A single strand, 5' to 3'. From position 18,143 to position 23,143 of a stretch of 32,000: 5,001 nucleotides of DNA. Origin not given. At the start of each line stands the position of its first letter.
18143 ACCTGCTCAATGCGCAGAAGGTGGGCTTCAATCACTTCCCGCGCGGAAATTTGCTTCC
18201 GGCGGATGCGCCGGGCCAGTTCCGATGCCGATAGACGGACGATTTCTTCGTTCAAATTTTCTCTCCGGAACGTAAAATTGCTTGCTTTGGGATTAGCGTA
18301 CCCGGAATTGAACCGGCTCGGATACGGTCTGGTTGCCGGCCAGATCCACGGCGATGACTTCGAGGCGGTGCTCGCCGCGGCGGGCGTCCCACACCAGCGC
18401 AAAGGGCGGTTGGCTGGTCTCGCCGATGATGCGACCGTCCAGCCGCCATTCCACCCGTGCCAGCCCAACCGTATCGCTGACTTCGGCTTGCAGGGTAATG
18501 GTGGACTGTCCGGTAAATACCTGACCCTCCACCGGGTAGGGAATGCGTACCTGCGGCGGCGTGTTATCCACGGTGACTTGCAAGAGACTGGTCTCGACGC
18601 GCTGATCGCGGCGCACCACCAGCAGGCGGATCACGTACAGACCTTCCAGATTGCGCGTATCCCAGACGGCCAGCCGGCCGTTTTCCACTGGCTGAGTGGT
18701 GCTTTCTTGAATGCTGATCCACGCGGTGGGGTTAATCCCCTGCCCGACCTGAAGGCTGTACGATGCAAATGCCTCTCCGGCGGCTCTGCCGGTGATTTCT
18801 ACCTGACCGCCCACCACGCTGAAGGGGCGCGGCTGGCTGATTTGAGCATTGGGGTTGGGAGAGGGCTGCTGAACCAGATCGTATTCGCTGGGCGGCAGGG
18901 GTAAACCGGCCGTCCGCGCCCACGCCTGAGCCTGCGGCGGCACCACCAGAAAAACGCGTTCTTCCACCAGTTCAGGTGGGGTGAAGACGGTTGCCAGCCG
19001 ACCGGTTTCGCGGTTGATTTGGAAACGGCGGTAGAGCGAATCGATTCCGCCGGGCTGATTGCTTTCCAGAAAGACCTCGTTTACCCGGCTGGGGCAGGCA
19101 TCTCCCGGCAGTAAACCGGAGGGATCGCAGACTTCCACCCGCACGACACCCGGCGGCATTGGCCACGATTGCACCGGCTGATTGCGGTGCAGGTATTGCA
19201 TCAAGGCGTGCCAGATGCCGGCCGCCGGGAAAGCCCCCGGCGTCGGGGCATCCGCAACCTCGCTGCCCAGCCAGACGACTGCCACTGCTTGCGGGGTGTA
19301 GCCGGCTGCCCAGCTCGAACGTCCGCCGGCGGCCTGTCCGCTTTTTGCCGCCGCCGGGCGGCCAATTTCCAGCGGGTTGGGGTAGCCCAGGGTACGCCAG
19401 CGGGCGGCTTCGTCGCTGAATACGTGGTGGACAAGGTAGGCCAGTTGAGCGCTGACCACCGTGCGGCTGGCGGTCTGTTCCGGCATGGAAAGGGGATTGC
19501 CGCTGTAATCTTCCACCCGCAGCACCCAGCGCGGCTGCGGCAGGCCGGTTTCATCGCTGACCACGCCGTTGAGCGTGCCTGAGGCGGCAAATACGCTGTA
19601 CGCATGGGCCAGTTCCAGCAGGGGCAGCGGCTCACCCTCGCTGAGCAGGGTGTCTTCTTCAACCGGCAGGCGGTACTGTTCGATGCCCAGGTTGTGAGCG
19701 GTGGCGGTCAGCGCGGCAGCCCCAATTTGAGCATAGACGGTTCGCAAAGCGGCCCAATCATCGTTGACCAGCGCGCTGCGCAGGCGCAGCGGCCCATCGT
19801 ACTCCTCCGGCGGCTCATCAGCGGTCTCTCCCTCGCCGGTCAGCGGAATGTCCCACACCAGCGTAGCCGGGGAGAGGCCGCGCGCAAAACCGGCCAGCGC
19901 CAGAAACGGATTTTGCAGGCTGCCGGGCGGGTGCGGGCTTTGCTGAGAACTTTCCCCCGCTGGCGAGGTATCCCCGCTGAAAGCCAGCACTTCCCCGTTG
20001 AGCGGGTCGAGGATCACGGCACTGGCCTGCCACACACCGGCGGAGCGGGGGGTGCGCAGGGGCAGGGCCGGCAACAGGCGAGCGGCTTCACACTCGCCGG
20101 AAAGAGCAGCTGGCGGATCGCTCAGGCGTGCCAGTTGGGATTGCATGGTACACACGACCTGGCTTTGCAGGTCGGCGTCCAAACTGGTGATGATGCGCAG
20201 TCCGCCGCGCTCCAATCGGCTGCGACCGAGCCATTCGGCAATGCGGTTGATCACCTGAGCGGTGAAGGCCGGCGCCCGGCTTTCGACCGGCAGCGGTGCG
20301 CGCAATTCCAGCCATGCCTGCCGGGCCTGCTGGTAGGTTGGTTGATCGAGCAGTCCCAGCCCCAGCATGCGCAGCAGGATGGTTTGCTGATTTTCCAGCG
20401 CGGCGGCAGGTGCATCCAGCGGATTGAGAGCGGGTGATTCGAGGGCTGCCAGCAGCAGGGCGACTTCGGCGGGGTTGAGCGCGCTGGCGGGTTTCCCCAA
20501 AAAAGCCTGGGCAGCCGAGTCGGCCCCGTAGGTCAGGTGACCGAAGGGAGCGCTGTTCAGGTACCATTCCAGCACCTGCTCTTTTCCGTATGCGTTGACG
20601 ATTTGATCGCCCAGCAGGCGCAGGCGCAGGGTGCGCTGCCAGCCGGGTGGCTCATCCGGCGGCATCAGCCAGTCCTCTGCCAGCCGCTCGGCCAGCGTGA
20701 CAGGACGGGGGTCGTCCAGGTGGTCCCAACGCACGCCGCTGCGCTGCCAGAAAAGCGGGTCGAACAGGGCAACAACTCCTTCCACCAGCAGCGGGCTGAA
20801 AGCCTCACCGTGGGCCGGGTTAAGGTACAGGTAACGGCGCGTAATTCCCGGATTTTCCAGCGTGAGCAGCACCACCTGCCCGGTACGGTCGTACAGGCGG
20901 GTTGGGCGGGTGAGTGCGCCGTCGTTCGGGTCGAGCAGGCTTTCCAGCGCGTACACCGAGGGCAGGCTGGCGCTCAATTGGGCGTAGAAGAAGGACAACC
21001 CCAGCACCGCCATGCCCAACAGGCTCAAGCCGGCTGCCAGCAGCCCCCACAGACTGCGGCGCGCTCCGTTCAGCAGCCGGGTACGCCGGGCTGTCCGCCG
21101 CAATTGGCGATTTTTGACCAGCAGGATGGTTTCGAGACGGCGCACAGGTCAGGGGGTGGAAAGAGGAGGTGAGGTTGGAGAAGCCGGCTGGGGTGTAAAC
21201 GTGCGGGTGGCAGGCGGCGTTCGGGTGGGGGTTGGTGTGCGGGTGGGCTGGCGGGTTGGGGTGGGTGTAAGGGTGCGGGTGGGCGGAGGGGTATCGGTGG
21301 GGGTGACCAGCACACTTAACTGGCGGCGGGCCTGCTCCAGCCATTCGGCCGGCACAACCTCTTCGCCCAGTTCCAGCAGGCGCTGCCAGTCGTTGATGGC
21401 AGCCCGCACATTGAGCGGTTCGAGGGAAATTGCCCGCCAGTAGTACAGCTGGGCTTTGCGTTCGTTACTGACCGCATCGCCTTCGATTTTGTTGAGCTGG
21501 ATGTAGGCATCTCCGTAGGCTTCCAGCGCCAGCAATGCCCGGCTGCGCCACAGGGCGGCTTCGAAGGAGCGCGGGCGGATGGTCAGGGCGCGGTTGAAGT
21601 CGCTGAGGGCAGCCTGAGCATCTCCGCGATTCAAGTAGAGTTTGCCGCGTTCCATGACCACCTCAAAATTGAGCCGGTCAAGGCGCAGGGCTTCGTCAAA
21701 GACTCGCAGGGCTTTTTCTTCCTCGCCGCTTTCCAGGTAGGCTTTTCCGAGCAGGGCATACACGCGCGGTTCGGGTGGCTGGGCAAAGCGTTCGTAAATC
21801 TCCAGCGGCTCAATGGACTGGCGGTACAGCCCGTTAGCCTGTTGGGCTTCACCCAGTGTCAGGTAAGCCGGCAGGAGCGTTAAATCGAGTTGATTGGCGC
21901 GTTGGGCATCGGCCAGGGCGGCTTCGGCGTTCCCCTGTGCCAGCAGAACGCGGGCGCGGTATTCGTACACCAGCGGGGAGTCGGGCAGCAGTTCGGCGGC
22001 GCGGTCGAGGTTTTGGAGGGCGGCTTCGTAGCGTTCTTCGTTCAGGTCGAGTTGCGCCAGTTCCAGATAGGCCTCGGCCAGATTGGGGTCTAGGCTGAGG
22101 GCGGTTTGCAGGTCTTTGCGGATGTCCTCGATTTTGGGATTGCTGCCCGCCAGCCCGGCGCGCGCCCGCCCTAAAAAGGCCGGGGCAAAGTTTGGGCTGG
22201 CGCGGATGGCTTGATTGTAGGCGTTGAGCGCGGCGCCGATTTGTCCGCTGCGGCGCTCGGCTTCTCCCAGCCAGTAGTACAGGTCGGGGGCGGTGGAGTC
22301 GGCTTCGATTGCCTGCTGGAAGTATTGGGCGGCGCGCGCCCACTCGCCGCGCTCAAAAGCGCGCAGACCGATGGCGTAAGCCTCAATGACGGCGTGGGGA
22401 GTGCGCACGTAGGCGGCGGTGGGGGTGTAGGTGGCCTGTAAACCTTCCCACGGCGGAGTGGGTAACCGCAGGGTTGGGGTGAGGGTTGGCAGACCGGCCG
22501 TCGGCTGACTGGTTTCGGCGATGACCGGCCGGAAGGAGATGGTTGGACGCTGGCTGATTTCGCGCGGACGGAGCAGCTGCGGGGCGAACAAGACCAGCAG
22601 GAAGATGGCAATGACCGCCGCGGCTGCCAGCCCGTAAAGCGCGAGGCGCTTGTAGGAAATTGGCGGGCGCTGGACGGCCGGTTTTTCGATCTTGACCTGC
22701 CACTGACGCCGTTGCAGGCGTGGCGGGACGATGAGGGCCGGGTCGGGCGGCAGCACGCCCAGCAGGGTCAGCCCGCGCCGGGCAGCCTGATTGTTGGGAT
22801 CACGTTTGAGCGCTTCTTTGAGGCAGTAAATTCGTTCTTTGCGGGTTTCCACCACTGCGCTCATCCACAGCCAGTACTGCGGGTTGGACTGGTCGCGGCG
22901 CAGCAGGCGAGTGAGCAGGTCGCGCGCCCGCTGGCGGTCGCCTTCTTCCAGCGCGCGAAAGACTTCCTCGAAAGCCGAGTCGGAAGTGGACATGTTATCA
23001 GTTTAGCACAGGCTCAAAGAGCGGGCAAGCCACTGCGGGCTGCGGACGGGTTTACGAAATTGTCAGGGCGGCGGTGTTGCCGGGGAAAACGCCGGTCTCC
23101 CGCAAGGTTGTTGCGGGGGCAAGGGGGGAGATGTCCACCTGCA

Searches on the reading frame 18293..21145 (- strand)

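Call 31: search_protein_families(library=pfam, proteins=[window:18293-21145:-], max_evalue=0.01)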
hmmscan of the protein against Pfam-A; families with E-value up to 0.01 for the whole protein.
window:18293-21145:- (950 aa): 4 families
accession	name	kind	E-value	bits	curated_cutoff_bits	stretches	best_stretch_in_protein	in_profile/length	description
PF00912.28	Transgly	-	8.5e-17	61.6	27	1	179-260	95-177/178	Transglycosylase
PF17957.7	Big_7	-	1.9e-14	54.5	24.1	1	864-930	1-70/70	Bacterial Ig domain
PF06832.18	BiPBP_C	-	4.2e-09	36.6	26.8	1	861-939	7-85/90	Penicillin-Binding Protein C-terminus Family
PF00905.27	Transpeptidase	-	4.5e-08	33.1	22.1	1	375-634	2-282/299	Penicillin binding protein transpeptidase domain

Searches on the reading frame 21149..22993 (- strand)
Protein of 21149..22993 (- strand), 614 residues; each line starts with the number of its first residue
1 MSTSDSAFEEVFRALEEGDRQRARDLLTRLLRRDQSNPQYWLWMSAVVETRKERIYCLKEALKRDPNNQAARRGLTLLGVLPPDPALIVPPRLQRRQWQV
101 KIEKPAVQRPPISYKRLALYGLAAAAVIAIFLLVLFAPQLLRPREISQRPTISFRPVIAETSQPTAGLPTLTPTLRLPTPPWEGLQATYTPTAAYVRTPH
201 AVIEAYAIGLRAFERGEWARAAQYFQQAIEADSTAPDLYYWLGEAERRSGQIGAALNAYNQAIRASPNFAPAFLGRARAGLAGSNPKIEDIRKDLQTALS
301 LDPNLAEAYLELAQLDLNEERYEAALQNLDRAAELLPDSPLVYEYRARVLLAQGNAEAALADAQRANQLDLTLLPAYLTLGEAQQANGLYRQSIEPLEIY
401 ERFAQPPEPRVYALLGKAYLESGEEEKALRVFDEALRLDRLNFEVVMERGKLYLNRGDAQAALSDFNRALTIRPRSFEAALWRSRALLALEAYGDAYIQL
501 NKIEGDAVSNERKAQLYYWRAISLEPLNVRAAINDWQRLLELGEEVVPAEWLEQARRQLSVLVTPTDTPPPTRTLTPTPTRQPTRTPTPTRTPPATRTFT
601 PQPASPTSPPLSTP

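Call 9: search_protein_families(library=pfam, proteins=[window:21149-22993:-])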
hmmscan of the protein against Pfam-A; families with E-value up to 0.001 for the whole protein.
window:21149-22993:- (614 aa): 18 families
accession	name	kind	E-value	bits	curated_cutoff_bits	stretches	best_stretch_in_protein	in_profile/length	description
PF13414.12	TPR_11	-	2.3e-27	94.8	26.8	2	211-245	3-37/42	TPR repeat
PF07719.23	TPR_2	-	9.6e-27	91.3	27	2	410-440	2-32/34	Tetratricopeptide repeat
PF14559.12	TPR_19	-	3.5e-23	82.2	25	2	212-269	1-58/68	Tetratricopeptide repeat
PF13432.12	TPR_16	-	1.4e-22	80.2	32.7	1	206-268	1-63/65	Tetratricopeptide repeat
PF13431.12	TPR_17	-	3.9e-21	74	24.4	0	224-256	1-33/34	Tetratricopeptide repeat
PF00515.34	TPR_1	-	4.7e-21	74.1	27.8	0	410-439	2-31/34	Tetratricopeptide repeat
PF13428.12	TPR_14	-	2.5e-20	71.4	23.5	2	236-278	1-43/44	Tetratricopeptide repeat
PF13181.12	TPR_8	-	8.4e-18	63.4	25.7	0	410-440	2-32/34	Tetratricopeptide repeat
PF13371.12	TPR_9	-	2.5e-10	40.6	35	1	417-484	3-70/73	Tetratricopeptide repeat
PF23914.1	TPR_CcmH_CycH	-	9.3e-10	39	42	0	241-339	55-154/158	Cytochrome c-type biogenesis protein H TPR domain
PF25062.1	ARM_TT21_N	-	2.1e-09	37.9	40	0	386-493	112-218/222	Tetratricopeptide repeat protein 21 N-terminal ARM repeat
PF13424.12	TPR_12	-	7.9e-09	36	30.1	0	397-440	30-76/77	Tetratricopeptide repeat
PF12569.14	NatA_aux_su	-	1.1e-08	35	33.3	0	311-371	197-257/515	N-terminal acetyltransferase A, auxiliary subunit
PF13429.12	TPR_15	-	1.5e-08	34.9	26.2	0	373-439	112-176/280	Tetratricopeptide repeat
PF13174.12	TPR_6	-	2.3e-06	28.3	26.3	0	238-268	2-32/33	Tetratricopeptide repeat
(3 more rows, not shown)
